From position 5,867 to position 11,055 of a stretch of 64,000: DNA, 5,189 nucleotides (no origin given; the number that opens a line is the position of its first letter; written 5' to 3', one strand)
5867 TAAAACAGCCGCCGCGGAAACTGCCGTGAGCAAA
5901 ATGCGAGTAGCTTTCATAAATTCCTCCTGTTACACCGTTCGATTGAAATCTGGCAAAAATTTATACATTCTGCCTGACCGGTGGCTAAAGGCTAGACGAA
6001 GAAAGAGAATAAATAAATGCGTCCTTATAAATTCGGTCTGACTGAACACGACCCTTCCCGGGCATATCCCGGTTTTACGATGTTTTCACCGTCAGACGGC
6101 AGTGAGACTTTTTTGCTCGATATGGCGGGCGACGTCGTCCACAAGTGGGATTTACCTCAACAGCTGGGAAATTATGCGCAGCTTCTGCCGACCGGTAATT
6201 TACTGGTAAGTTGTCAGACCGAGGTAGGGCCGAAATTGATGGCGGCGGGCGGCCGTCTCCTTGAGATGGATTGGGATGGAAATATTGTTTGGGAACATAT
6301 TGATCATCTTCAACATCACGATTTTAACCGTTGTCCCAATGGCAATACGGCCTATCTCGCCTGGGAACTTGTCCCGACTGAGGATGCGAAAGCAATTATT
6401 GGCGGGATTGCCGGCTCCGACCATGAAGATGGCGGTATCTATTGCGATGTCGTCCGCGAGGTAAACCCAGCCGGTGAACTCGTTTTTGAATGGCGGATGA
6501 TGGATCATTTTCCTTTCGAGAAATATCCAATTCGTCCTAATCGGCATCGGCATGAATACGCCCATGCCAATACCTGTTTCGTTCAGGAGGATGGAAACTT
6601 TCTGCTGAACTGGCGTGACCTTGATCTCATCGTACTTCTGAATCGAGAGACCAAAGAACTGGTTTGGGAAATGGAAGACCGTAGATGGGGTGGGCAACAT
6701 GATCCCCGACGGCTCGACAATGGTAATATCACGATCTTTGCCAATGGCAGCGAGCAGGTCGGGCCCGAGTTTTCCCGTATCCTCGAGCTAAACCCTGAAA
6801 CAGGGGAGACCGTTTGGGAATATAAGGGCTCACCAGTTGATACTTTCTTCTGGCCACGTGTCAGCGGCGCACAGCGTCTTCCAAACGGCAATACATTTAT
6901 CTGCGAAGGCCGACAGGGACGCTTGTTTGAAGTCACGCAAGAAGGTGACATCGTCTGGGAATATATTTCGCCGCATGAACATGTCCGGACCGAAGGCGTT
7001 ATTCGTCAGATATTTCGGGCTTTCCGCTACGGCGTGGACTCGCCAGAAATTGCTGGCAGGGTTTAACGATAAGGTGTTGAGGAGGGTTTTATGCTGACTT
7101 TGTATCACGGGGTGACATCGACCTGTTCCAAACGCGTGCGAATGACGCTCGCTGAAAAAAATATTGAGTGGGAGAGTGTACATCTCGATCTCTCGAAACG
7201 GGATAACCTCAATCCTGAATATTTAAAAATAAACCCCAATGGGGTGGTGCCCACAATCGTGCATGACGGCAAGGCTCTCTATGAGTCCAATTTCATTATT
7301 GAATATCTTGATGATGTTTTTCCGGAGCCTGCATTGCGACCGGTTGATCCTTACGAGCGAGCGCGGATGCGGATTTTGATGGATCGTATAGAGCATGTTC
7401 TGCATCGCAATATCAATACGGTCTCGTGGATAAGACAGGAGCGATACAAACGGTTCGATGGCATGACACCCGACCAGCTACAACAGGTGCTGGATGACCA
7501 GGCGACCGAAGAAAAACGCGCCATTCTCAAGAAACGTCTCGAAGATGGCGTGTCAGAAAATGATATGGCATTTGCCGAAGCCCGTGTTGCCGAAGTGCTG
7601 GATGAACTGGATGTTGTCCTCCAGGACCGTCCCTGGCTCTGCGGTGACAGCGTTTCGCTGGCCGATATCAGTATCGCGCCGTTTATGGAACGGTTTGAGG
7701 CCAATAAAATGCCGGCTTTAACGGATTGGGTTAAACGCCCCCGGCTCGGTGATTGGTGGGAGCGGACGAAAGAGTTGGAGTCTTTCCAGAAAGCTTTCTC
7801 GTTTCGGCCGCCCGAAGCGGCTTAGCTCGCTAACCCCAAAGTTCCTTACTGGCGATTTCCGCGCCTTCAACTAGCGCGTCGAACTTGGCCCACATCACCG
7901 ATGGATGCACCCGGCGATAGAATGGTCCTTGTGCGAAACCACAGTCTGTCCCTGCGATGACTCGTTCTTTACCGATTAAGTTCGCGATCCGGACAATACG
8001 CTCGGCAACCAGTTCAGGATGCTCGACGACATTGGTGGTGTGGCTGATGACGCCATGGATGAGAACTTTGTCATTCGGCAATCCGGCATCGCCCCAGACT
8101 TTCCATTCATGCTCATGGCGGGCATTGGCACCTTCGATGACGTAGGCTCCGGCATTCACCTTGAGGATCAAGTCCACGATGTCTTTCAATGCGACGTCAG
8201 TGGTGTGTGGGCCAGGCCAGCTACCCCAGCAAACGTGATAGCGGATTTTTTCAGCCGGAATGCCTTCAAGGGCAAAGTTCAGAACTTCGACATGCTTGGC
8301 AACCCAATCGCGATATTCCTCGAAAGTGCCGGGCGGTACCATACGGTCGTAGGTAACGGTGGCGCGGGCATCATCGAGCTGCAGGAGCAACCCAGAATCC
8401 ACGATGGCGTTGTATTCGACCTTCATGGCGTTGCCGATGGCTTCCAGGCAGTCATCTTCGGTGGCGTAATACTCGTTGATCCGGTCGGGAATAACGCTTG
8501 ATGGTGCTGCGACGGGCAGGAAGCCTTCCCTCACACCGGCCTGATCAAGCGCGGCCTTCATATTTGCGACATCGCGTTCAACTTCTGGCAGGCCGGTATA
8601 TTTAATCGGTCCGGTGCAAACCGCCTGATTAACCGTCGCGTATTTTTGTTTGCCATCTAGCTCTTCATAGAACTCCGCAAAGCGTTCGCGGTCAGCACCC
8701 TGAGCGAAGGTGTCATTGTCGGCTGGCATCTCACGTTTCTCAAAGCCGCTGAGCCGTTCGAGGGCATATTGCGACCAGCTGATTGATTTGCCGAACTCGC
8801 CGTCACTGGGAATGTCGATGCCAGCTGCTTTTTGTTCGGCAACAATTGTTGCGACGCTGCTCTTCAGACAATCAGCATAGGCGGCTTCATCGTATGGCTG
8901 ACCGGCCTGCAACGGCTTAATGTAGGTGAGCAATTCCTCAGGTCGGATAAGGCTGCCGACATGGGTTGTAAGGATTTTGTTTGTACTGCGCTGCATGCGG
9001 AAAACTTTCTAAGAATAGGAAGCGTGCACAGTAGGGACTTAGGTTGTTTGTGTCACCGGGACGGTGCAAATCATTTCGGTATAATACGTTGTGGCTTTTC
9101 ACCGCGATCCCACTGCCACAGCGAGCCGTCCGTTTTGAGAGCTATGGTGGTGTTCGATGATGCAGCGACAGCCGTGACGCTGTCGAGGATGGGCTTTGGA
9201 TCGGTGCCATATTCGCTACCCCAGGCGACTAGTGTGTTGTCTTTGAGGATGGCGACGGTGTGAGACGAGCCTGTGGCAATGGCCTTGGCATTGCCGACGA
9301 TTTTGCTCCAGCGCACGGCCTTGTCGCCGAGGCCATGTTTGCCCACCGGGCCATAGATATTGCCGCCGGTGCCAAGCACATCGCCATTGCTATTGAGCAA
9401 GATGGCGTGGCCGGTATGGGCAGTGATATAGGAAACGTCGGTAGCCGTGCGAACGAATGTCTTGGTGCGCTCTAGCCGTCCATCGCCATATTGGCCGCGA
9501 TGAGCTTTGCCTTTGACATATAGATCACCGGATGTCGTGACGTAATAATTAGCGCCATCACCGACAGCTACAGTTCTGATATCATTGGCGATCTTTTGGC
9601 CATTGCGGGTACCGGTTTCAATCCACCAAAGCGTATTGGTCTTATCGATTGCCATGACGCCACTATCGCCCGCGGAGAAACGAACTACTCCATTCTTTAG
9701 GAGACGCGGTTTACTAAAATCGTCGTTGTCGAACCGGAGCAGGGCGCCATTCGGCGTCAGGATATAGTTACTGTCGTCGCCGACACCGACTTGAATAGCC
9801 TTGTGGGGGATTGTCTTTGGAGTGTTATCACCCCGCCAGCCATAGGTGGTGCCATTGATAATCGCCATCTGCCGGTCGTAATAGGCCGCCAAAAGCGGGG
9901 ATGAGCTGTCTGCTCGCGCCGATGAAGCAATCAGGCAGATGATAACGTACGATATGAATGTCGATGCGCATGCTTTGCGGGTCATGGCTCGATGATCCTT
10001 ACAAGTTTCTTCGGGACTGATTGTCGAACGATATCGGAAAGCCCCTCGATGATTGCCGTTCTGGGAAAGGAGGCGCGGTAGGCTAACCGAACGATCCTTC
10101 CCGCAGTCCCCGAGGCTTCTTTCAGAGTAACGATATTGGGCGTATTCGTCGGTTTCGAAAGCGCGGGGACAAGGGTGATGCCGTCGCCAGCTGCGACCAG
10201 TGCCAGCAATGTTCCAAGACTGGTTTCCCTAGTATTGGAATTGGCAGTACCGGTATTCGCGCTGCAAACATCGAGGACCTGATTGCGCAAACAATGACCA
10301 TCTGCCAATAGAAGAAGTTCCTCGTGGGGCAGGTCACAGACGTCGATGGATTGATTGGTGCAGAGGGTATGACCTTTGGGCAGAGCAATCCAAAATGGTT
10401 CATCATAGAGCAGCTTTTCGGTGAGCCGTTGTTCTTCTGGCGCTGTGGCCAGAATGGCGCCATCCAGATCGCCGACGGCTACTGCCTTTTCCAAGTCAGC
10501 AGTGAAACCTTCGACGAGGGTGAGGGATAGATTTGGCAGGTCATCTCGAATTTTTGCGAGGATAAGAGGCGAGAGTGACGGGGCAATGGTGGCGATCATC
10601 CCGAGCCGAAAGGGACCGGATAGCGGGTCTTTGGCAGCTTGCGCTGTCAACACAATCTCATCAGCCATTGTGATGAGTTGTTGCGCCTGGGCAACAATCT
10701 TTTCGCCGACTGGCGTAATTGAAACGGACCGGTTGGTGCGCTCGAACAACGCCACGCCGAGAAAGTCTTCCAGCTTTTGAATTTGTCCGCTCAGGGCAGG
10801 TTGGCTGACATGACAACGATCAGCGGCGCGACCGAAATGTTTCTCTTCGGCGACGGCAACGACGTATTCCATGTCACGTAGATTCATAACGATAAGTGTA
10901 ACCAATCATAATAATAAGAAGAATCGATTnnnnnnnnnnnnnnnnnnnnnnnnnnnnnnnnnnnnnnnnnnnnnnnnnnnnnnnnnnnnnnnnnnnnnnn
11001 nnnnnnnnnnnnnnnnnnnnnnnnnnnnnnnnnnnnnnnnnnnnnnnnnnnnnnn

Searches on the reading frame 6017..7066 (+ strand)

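Call 31: search_protein_families(library=pfam, proteins=[window:6017-7066:+], max_evalue=0.00001)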
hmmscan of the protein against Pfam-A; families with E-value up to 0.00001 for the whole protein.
window:6017-7066:+ (349 aa): 3 families
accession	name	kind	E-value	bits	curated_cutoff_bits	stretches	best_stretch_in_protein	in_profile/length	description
PF14269.12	Arylsulfotran_2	-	1.8e-17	64.2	27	1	134-317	88-299/301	Arylsulfotransferase (ASST)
PF05935.17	Arylsulfotrans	-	1.2e-13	51.3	24.2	1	19-221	15-215/374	Arylsulfotransferase (ASST)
PF13360.13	PQQ_2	-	1e-06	29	27.6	0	194-327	34-155/233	Outer membrane protein assembly factor BamB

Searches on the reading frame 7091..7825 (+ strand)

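Call 31: search_protein_families(library=pfam, proteins=[window:7091-7825:+], max_evalue=0.00001)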
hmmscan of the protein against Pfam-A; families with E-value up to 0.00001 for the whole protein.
window:7091-7825:+ (244 aa): 7 families
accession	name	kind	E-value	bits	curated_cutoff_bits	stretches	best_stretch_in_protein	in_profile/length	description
PF13417.12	GST_N_3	-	7.6e-19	68.3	22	1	4-80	1-74/75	Glutathione S-transferase, N-terminal domain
PF13409.12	GST_N_2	-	3.2e-18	66.5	25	1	9-75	1-69/70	Glutathione S-transferase, N-terminal domain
PF02798.26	GST_N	-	3.8e-18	66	20.9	1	2-74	3-75/76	Glutathione S-transferase, N-terminal domain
PF13410.11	GST_C_2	-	5.9e-11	42.7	24.9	1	162-223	7-67/69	Glutathione S-transferase, C-terminal domain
PF00043.30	GST_C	-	1.3e-08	35.4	20.7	1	155-226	20-89/93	Glutathione S-transferase, C-terminal domain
PF14497.11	GST_C_3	-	3.7e-07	30.7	21.6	1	157-231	22-96/104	Glutathione S-transferase, C-terminal domain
PF17172.10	GST_N_4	-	1.6e-06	29.1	30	1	46-117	27-98/99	Glutathione S-transferase N-terminal domain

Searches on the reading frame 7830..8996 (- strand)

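Call 31: search_protein_families(library=pfam, proteins=[window:7830-8996:-], max_evalue=0.00001)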
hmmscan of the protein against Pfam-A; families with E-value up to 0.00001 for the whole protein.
window:7830-8996:- (388 aa): 1 family
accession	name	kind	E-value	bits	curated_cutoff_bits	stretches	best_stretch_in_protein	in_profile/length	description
PF01717.24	Meth_synt_2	-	4.7e-08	33.1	21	0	183-356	148-305/324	Cobalamin-independent synthase, Catalytic domain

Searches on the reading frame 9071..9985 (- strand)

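Call 31: search_protein_families(library=pfam, proteins=[window:9071-9985:-], max_evalue=0.00001)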
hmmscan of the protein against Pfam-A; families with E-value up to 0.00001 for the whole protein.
window:9071-9985:- (304 aa): 2 families
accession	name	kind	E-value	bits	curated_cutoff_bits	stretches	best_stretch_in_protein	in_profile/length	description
PF25390.1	WD40_RLD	-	1.7e-21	77.4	150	1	64-257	34-221/363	RCC1-like domain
PF13540.12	RCC1_2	-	8.5e-20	70.4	22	1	234-257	2-25/30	Regulator of chromosome condensation (RCC1) repeat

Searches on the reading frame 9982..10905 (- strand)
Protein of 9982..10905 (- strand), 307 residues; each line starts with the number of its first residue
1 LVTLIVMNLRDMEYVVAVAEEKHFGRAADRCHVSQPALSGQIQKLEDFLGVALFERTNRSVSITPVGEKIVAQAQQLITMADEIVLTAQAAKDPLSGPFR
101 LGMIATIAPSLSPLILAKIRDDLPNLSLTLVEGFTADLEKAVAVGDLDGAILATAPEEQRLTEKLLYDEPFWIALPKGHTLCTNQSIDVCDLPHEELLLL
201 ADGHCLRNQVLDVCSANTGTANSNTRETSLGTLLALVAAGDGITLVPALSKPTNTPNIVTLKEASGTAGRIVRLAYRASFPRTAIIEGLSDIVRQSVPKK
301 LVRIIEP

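Call 31: search_protein_families(library=pfam, proteins=[window:9982-10905:-], max_evalue=0.00001)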
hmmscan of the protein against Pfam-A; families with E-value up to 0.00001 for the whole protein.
window:9982-10905:- (307 aa): 2 families
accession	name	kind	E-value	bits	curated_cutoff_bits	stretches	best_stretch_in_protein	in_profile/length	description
PF03466.25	LysR_substrate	-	2.2e-34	119.1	28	1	93-296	2-207/209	LysR substrate binding domain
PF00126.33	HTH_1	-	4.6e-23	81.4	26.6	1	9-68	1-60/60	Bacterial regulatory helix-turn-helix protein, lysR family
